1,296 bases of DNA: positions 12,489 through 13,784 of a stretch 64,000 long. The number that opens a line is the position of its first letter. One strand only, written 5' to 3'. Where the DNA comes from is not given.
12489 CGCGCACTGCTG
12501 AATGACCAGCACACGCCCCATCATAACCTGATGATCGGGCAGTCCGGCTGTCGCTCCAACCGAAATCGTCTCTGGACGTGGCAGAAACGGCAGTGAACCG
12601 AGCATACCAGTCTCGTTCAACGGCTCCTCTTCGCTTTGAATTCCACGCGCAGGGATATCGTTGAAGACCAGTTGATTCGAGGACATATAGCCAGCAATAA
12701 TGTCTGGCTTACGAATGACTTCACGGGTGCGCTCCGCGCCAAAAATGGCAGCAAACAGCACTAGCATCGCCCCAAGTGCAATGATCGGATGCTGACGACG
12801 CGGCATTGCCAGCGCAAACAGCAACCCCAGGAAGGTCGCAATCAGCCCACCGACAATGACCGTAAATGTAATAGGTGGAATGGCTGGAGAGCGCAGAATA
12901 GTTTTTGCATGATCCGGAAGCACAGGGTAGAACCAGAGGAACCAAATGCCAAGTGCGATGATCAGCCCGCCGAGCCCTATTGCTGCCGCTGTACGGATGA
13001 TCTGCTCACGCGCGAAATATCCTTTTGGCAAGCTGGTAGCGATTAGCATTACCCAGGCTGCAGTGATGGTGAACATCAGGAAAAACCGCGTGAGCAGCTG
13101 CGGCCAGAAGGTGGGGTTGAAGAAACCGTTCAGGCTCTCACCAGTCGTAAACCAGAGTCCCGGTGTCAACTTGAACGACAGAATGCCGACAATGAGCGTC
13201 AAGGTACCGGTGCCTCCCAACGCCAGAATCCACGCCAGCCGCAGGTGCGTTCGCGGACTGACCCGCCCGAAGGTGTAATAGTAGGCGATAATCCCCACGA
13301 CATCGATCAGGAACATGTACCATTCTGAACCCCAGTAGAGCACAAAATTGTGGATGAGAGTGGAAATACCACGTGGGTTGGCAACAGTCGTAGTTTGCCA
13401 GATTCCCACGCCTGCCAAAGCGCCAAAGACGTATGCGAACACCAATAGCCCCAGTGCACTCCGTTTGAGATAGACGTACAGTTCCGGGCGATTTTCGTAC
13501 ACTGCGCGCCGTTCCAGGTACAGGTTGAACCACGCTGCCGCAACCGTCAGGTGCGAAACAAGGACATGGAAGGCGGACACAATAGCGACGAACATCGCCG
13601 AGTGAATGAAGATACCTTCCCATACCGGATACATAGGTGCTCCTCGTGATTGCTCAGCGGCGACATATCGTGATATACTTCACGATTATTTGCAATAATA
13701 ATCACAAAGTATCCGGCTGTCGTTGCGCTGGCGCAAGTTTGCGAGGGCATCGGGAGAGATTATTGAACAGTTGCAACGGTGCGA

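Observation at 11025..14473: Candidate new respiratory/NO module: CydA-CydA' heterodimer with fused cytochrome c under an NnrR-like activator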

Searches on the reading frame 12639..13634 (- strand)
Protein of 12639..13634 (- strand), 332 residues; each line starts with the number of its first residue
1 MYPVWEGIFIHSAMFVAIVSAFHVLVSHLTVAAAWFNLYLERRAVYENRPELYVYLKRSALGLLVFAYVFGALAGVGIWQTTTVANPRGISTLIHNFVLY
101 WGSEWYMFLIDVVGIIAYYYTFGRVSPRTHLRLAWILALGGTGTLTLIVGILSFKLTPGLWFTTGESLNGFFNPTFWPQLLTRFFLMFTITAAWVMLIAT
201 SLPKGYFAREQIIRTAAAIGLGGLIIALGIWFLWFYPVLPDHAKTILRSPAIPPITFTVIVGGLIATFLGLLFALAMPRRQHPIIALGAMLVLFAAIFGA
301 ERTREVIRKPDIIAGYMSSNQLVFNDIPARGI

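Call 58: search_solved_structures(query=A3, max_evalue=10, show_alignments=3)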
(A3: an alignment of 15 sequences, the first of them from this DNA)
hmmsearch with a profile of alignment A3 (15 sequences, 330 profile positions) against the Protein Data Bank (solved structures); distinct sequences matched with E-value up to 10: 2.
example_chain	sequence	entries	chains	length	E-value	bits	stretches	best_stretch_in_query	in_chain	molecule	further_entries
9r2g_A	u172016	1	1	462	0.0095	18.6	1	22-196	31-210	Cytochrome bd menaquinol oxidase subunit I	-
9vfj_11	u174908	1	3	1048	3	10.4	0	138-171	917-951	LHCI-11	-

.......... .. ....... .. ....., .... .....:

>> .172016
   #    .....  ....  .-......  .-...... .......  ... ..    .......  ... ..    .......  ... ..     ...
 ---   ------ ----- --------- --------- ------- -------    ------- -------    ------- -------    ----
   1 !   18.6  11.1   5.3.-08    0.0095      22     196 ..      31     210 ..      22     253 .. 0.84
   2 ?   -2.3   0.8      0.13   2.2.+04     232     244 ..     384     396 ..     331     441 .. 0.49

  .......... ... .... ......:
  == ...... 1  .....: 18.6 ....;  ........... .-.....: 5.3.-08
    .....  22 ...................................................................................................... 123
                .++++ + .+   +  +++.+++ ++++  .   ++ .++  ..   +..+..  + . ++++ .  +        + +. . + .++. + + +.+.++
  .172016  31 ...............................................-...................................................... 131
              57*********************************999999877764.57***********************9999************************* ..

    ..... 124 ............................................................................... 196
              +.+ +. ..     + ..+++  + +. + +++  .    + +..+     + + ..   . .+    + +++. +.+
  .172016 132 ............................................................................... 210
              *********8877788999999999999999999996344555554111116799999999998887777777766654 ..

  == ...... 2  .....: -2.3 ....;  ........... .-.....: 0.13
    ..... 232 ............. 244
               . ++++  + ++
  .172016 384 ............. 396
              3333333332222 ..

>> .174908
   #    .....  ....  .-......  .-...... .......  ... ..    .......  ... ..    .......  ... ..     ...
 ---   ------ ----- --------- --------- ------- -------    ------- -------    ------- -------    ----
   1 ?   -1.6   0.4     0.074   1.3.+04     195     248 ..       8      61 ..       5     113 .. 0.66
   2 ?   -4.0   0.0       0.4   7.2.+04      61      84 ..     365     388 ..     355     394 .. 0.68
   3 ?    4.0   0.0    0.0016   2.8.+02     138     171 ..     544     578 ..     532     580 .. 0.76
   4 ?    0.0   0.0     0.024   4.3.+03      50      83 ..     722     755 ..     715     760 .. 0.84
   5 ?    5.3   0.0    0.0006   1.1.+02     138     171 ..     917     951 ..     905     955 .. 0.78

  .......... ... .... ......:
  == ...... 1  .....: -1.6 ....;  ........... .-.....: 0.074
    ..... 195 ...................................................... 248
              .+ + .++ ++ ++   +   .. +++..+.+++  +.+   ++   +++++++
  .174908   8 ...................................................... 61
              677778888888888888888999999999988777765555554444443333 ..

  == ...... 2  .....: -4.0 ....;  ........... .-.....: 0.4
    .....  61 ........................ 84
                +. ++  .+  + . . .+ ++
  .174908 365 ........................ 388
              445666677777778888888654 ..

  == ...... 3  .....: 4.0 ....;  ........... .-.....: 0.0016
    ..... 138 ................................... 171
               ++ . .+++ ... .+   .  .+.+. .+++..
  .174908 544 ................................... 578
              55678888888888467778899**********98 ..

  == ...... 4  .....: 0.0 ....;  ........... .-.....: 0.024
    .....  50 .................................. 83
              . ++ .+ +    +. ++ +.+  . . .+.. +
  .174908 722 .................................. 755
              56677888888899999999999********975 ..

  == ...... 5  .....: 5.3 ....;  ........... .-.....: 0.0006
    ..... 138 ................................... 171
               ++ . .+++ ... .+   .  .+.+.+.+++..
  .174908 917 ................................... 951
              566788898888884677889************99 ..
